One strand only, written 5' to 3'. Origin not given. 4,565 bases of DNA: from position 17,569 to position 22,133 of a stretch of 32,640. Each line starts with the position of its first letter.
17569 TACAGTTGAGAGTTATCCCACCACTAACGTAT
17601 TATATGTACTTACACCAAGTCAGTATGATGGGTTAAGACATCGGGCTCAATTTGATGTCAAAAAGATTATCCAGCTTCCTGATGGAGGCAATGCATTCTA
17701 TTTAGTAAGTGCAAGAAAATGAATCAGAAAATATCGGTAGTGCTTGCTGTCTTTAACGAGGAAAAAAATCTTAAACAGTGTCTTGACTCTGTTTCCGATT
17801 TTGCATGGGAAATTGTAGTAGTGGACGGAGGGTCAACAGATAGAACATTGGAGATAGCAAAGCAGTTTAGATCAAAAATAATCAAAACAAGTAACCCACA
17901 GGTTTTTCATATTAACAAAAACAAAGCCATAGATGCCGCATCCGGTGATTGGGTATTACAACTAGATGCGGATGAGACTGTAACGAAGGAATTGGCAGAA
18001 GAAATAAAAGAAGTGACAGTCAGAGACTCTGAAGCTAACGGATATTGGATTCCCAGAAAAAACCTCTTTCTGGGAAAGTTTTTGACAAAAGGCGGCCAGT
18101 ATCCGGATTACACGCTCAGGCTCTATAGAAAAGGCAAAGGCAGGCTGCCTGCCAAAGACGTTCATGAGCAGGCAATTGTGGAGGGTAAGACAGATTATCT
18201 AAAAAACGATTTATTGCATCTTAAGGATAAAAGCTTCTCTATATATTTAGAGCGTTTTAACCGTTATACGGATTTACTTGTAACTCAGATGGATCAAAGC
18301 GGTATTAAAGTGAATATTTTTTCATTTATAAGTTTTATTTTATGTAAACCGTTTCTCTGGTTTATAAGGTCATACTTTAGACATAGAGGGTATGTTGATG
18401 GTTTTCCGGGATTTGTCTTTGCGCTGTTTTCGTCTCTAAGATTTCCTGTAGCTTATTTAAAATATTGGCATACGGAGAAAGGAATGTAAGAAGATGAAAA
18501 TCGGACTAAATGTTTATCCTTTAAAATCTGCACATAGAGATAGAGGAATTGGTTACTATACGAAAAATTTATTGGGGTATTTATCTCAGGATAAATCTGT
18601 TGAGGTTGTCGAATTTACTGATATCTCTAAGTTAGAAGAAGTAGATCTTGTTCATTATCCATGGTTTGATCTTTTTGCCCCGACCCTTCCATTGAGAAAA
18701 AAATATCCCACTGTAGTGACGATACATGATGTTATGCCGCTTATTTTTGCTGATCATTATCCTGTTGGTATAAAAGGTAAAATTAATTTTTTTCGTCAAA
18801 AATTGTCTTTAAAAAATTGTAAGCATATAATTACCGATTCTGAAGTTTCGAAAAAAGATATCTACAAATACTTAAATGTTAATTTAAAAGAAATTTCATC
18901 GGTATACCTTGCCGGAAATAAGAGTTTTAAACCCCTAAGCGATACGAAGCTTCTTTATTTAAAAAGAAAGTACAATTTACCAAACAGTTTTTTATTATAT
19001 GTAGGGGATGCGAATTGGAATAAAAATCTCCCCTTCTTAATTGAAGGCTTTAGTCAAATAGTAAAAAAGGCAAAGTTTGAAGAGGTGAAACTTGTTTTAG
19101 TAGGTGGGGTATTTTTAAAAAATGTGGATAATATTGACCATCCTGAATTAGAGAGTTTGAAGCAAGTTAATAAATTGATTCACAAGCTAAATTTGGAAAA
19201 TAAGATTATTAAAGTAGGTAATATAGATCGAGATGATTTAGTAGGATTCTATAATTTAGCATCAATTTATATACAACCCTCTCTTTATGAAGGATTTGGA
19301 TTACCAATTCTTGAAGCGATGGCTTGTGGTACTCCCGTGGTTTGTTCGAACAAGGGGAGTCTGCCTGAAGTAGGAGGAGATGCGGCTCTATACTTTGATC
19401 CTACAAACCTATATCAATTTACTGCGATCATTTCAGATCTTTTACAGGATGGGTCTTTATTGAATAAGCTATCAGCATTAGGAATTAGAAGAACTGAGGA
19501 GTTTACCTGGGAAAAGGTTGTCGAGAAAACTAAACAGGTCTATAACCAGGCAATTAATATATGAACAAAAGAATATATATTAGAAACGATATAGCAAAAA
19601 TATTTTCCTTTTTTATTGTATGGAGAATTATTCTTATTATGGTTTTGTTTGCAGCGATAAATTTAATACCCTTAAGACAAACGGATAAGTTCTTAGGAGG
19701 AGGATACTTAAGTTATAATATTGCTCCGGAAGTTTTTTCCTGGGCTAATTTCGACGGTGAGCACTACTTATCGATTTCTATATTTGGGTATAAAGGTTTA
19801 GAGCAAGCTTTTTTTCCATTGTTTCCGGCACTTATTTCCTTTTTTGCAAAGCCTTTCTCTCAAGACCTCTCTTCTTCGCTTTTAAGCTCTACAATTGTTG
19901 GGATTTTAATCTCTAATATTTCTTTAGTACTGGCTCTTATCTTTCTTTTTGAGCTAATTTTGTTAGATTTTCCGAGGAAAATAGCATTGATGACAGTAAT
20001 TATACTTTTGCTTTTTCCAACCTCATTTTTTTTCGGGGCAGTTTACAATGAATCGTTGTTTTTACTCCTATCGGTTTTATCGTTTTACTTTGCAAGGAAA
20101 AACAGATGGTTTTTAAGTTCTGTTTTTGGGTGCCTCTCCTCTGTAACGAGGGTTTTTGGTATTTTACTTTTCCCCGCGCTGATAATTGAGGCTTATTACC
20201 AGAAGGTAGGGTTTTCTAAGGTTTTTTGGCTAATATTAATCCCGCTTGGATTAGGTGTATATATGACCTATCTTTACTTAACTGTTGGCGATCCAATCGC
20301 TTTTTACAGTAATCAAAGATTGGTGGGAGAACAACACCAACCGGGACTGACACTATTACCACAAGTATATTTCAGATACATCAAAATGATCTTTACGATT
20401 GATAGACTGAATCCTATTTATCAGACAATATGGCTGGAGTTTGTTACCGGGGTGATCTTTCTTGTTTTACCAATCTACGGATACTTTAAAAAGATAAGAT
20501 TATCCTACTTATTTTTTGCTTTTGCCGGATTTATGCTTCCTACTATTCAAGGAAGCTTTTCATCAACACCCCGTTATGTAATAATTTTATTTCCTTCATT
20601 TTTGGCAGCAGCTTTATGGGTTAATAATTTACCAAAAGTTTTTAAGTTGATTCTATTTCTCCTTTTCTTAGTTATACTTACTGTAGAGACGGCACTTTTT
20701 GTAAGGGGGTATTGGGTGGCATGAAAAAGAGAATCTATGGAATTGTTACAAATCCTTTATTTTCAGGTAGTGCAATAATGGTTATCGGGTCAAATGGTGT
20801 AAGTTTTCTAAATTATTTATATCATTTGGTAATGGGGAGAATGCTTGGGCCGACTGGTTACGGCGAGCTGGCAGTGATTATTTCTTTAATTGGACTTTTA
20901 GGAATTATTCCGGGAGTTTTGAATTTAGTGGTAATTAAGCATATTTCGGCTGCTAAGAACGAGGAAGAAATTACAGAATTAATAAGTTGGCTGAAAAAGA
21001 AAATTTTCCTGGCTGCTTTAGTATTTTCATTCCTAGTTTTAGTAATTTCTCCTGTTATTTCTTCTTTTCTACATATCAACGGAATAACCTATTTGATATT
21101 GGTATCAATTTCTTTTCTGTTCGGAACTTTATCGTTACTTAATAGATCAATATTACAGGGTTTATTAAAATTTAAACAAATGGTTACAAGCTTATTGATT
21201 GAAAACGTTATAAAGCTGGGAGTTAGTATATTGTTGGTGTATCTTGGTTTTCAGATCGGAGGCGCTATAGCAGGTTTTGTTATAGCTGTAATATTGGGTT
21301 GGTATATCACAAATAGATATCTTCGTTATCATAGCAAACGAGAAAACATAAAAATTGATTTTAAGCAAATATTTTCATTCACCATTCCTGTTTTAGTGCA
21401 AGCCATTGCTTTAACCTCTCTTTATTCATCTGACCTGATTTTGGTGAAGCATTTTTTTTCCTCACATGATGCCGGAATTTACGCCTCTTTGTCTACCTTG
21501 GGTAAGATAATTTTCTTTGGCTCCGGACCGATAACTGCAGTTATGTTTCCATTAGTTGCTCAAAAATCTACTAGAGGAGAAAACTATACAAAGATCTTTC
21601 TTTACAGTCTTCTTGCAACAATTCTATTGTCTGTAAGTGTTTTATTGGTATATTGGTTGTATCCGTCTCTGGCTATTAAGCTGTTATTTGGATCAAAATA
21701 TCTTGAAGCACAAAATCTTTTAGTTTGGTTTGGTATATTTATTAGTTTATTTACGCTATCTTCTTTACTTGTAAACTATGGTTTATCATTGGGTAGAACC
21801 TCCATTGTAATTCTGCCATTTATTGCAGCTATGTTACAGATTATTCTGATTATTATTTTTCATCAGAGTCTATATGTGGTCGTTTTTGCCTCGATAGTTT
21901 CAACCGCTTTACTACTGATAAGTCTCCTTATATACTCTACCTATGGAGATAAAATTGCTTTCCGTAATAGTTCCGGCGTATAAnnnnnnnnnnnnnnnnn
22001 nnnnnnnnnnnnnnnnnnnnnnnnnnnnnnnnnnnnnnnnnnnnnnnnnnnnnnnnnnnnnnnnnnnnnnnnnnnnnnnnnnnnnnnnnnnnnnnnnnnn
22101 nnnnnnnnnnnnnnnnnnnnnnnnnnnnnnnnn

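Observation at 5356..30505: Locus logic: several polyprenyl-P-sugar synthase-like GT2s, a flippase and many GT-C enzymes form an extracytoplasmic glycan assembly line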

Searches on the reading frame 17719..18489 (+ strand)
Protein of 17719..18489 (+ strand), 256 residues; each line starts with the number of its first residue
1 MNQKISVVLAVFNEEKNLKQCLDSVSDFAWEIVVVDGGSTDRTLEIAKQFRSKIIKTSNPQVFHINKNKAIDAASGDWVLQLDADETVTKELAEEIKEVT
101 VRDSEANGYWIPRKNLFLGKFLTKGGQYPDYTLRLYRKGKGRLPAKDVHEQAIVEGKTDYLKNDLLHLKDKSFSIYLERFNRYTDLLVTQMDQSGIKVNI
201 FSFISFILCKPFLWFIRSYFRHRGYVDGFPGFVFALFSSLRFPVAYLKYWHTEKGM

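Call 4: search_protein_families(library=pfam, proteins=[window:17719-18489:+], max_evalue=0.01)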
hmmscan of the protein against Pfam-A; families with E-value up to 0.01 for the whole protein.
window:17719-18489:+ (256 aa): 3 families
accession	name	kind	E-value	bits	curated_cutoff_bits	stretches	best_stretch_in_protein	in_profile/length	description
PF00535.33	Glycos_transf_2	-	2e-24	86.9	23.3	1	6-98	1-101/168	Glycosyl transferase family 2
PF13704.12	Glyco_tranf_2_4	-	1e-05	26.4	27.5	1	13-93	2-89/98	Glycosyl transferase family 2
PF10111.15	Glyco_tranf_2_2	-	0.001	19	27.3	1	6-98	1-104/276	Glycosyltransferase like family 2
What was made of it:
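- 17719..18489 (+): GT2 of the 'GT2x' class. First gene of the conserved core after the GT-C trio. Pfam GT2 (call 4).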

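Call 7: search_protein_families(library=ncbifam, proteins=[window:17719-18489:+], max_evalue=0.001)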
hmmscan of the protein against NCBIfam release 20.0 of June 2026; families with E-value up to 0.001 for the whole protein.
window:17719-18489:+ (256 aa): 19 families
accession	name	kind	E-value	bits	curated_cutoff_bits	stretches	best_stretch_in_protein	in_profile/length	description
TIGR04283.1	glyco_like_mftF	equivalog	8.2e-16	58.3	182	1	5-108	1-105/221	TIGR04283 family arsenosugar biosynthesis glycosyltransferase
NF007482.0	PRK10073.1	equivalog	4.2e-15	55.6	423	1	3-103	6-113/334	glycosyltransferase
TIGR04195.1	S_glycosyl_SunS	equivalog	1.2e-13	50.7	350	1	5-99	59-154/421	SunS family peptide S-glycosyltransferase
NF038302.1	EPS_HpsE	equivalog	1.7e-08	33.8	300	1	4-98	2-109/307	hormogonium polysaccharide biosynthesis glycosyltransferase HpsE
NF053739.1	GlytfEpsEBac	equivalog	2.4e-08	33.3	450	1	4-89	2-96/265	glycosyltransferase EpsE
NF050050.1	ProtGlycPglI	equivalog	5.1e-08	32.6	500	1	4-92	3-100/306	GalNAc(5)-diNAcBac-PP-undecaprenol beta-1,3-glucosyltransferase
NF047683.1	TeichurnBiosyTuaG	equivalog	5.8e-08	32.7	400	1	3-94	6-105/252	teichuronic acid biosynthesis protein TuaG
NF041391.1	DPhHxTase_Halo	equivalog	9.1e-08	31.3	375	1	11-91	3-84/213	dolichyl-phosphate hexose transferase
NF010496.0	PRK13915.1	equivalog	3.3e-07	29.7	262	1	2-85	30-126/307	glucosyl-3-phosphoglycerate synthase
NF041875.1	EPS_EpsD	equivalog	5e-07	29.4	370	1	5-95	1-99/325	exopolysaccharide biosynthesis glycosyltransferase EpsD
TIGR04182.1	glyco_TIGR04182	equivalog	7.5e-07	28.8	325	1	5-97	2-94/293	S-layer glycoprotein N-glycosyltransferase AglJ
TIGR03937.1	PgaC_IcaA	equivalog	1.2e-06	27.8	422.3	1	3-91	45-141/407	poly-beta-1,6-N-acetyl-D-glucosamine synthase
TIGR03111.1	glyc2_xrt_Gpos1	hypoth_equivalog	1.8e-05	23.8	363.95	1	4-92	50-148/439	TIGR03111 family XrtG-associated glycosyltransferase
TIGR03965.1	mycofact_glyco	equivalog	4.2e-05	22.6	280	1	3-88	74-167/467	mycofactocin biosynthesis glycosyltransferase MftF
TIGR04242.1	nodulat_NodC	equivalog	8.8e-05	21.6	550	1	4-96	49-152/395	chitooligosaccharide synthase NodC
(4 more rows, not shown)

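Call 72: search_solved_structures(query=window:17719-18489:+, max_evalue=0.01, show_alignments=0)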
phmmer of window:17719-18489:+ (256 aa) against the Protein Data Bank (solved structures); distinct sequences matched with E-value up to 0.01: 22.
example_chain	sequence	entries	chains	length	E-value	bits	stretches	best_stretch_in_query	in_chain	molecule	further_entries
22ao_A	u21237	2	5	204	2.9e-18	69.4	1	4-158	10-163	GmaR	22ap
7msp_A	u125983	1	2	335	9.7e-11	44.7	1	7-99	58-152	SPbeta prophage-derived glycosyltransferase SunS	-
7msn_A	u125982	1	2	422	1.5e-10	44.2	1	7-99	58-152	SPbeta prophage-derived glycosyltransferase SunS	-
7msk_A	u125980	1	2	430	2.7e-08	36.7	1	8-87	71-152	Glyco_trans_2-like domain-containing protein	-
9omm_A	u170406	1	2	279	3.3e-08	36.4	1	5-102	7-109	Glycosyltransferase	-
9omh_A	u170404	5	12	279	3.4e-08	36.4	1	5-102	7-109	Glycosyltransferase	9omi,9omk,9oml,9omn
9omj_A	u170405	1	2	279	3.6e-08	36.3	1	5-102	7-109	Glycosyltransferase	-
5tze_C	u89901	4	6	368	5.6e-08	35.7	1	4-95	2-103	Glycosyl transferase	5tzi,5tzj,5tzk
5tz8_A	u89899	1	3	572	1.1e-07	34.7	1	4-95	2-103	Glycosyl transferase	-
6p61_A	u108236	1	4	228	6.6e-07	32.2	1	5-92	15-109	Glycosyltransferase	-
5hea_A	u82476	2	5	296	4.5e-06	29.4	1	3-97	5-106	Putative glycosyltransferase (GalT1)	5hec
2z87_A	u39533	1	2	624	1.3e-05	28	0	5-132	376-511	Chondroitin synthase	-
2z86_A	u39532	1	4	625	1.3e-05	28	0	5-132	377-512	Chondroitin synthase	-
5mlz_A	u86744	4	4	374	2.3e-05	27.1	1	2-98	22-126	Dolichol monophosphate mannose synthase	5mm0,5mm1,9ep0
8bz8_A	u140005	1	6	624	0.00096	21.8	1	4-96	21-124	Glycosyltransferase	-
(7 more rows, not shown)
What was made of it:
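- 17719..18489 (+): The best PDB hit is GmaR at E 2.9e-18 (call 72).
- On Polyprenyl-phosphate glycosyltransferases (DPMS/DPM1, GtrB, ArnC; GT2): As a control, the GT2x class gives GmaR and SunS first (call 72).
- The nearest solved relatives of the GT2x class, GmaR and SunS, are protein or peptide glycosyltransferases (call 72).
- Tried and rejected: Their profile coverage and best relatives differ from the synthase class (calls 7, 72).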

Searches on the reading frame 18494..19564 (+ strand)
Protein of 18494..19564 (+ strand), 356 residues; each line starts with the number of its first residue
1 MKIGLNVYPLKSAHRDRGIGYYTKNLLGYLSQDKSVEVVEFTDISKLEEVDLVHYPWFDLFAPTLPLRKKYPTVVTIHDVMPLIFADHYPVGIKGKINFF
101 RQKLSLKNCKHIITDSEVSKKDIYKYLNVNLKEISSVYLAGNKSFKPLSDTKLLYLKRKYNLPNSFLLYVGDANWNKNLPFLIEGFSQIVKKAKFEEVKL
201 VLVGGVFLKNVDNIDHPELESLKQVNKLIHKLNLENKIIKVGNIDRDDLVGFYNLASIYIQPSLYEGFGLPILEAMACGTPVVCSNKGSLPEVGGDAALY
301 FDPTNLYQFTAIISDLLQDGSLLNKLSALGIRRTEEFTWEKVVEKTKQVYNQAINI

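Call 4: search_protein_families(library=pfam, proteins=[window:18494-19564:+], max_evalue=0.01)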
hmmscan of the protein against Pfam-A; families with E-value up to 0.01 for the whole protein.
window:18494-19564:+ (356 aa): 5 families
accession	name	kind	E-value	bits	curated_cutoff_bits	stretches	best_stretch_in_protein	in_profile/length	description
PF00534.26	Glycos_transf_1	-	4.5e-33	114.7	26.4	1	164-327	15-166/172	Glycosyl transferases group 1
PF13692.12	Glyco_trans_1_4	-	1.5e-26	93.8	27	1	167-319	4-142/142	Glycosyl transferases group 1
PF20706.3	GT4-conflict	-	1.4e-07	31.2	26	1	244-287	270-313/385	Family 4 Glycosyltransferase in conflict systems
PF13439.12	Glyco_transf_4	-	4.9e-07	30.4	28.5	1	45-137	68-162/170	Glycosyltransferase Family 4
PF13524.12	Glyco_trans_1_2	-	3e-06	27.7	25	1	237-345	28-141/144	Glycosyl transferase-like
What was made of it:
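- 18494..19564 (+): Cytoplasmic GT4 (GT4b). Part of the conserved core. Pfam Glycos_transf_1 at E 4.5e-33 (call 4).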

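Call 7: search_protein_families(library=ncbifam, proteins=[window:18494-19564:+], max_evalue=0.001)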
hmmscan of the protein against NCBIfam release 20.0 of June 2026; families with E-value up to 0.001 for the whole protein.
window:18494-19564:+ (356 aa): 27 families (the best 25 are shown)
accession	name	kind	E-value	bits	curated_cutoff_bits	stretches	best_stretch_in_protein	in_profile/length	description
TIGR02149.1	glgA_Coryne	subfamily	2.2e-29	102.8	302.4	1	43-352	77-389/391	glycogen synthase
TIGR03449.1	mycothiol_MshA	equivalog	6.3e-21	74.7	462.5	1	162-354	218-404/406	D-inositol-3-phosphate glycosyltransferase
TIGR03999.1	thiol_BshA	equivalog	4.3e-20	72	273.7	1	103-354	139-374/375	N-acetyl-alpha-D-glucosaminyl L-malate synthase BshA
TIGR04047.1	MSMEG_0565_glyc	hypoth_equivalog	1e-19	70.9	259.85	1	145-351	173-372/373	MSMEG_0565 family glycosyltransferase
TIGR04157.1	glyco_rSAM_CFB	subfamily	7.6e-17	61.4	400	1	99-293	160-338/406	TIGR04157 family glycosyltransferase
TIGR02470.1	sucr_synth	equivalog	1.4e-15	56.5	810.4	1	177-345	563-740/784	sucrose synthase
TIGR02472.1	sucr_P_syn_N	equivalog_domain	2.1e-15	56.5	576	1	165-345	249-433/439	sucrose-phosphate synthase, putative, glycosyltransferase domain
NF041010.1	glycosy_Agl16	equivalog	2e-14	53.2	575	1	69-352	93-350/352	glycosylation protein Agl16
NF012028.0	PRK15484.1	subfamily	6.9e-13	48.4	618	1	155-345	182-370/380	lipopolysaccharide N-acetylglucosaminyltransferase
NF041876.1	EPS_EpsE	equivalog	8.5e-13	48.3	400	1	223-334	263-376/389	exopolysaccharide biosynthesis GT4 family glycosyltransferase EpsE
NF053787.1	GlcN_PG_synth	equivalog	9.5e-13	47.7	480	1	253-353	259-359/361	N-acetylglucosaminyl phosphatidylglycerol synthase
NF038295.1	EPS_HpsP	equivalog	4.6e-12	45.6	550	1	157-352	198-386/388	hormogonium polysaccharide biosynthesis glycosyltransferase HpsP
NF047880.1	glyco_SdgA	exception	7.2e-12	44.6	800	1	220-350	356-487/488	serine-aspartate repeat adhesin O-glycosyltransferase SdgA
NF038298.1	EPS_HpsO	equivalog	3.5e-11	42.5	575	1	225-352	245-386/388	hormogonium polysaccharide biosynthesis glycosyltransferase HpsO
TIGR03088.1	stp2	hypoth_equivalog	3.7e-11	42.7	409.05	1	124-353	152-373/374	TIGR03088 family PEP-CTERM/XrtA system glycosyltransferase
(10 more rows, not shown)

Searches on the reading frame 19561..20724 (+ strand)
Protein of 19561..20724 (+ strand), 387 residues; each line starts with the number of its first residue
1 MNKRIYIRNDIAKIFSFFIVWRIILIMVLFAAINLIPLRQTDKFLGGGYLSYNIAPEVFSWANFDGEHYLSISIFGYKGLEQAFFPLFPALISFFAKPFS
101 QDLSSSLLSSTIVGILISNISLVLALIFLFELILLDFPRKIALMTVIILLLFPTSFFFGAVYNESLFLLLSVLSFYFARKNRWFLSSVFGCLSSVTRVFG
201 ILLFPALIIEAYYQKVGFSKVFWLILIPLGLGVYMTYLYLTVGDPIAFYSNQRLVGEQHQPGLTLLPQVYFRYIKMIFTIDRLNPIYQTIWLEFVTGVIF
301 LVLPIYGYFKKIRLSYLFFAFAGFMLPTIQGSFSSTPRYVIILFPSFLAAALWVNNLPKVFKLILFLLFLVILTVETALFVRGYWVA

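Call 4: search_protein_families(library=pfam, proteins=[window:19561-20724:+], max_evalue=0.01)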
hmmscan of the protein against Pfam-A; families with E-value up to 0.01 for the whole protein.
window:19561-20724:+ (387 aa): 1 family
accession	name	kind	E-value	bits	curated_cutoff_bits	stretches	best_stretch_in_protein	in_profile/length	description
PF04188.19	Mannosyl_trans2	-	2.5e-08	34.1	22.4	1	16-203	6-205/443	Mannosyltransferase (PIG-V)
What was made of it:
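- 19561..20724 (+): PIG-V-family (GT76-like) GT-C. Part of the conserved core. Pfam Mannosyl_trans2 scores 34.1 bits against a cut-off of 22.4 (call 4).
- Checked: The PIG-V match (PF04188) at 19561-20724 scores 34.1 bits, above the gathering score of 22.4 (call 4).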

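Call 13: search_protein_families(library=ncbifam, proteins=[window:19561-20724:+], max_evalue=1)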
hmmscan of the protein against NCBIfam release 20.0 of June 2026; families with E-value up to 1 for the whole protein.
window:19561-20724:+ (387 aa): 1 family
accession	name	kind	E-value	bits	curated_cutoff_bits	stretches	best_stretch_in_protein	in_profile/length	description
NF046093.1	AZOBR_p60025_fam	subfamily_domain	2.2e-05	23.8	150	1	111-225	111-224/232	AZOBR_p60025 family cell surface glycopolymer formation protein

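Call 82: search_solved_structures(query=window:19561-20724:+, max_evalue=1)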
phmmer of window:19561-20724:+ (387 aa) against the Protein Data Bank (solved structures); distinct sequences matched with E-value up to 1: 0.

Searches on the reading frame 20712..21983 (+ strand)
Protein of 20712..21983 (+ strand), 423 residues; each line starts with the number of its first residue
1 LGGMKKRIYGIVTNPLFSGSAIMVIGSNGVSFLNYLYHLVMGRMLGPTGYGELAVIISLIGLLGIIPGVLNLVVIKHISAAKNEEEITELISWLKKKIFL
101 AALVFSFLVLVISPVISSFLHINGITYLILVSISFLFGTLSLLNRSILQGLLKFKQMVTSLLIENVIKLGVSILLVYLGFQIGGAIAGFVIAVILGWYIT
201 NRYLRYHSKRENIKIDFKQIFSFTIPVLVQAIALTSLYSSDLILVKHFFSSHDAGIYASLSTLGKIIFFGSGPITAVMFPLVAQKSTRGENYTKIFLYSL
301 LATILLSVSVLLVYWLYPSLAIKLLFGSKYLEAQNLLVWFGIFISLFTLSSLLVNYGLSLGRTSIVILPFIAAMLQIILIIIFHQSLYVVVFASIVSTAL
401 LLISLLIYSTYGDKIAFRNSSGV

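Call 4: search_protein_families(library=pfam, proteins=[window:20712-21983:+], max_evalue=0.01)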
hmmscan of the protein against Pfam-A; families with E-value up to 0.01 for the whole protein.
window:20712-21983:+ (423 aa): 2 families
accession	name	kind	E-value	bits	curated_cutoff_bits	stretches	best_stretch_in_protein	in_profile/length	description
PF13440.11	Polysacc_synt_3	-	9e-21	74.8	23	1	40-333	1-291/293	Polysaccharide biosynthesis protein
PF01943.22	Polysacc_synt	-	2.6e-18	66.9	28.2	1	23-284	7-272/274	Polysaccharide biosynthesis protein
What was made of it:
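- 20712..21983 (+): Wzx/MOP-family flippase. Its 3' end overlaps the start of DPS2. Pfam Polysacc_synt_3 at E 9e-21 and Polysacc_synt at E 2.6e-18 (call 4).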

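Call 7: search_protein_families(library=ncbifam, proteins=[window:20712-21983:+], max_evalue=0.001)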
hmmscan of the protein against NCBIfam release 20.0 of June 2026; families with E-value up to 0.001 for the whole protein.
window:20712-21983:+ (423 aa): 1 family
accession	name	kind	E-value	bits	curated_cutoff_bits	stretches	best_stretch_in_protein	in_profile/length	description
NF058658.1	Oglyco_Wzx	exception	3.4e-08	33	720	1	28-394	21-387/478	O-glycosylation flippase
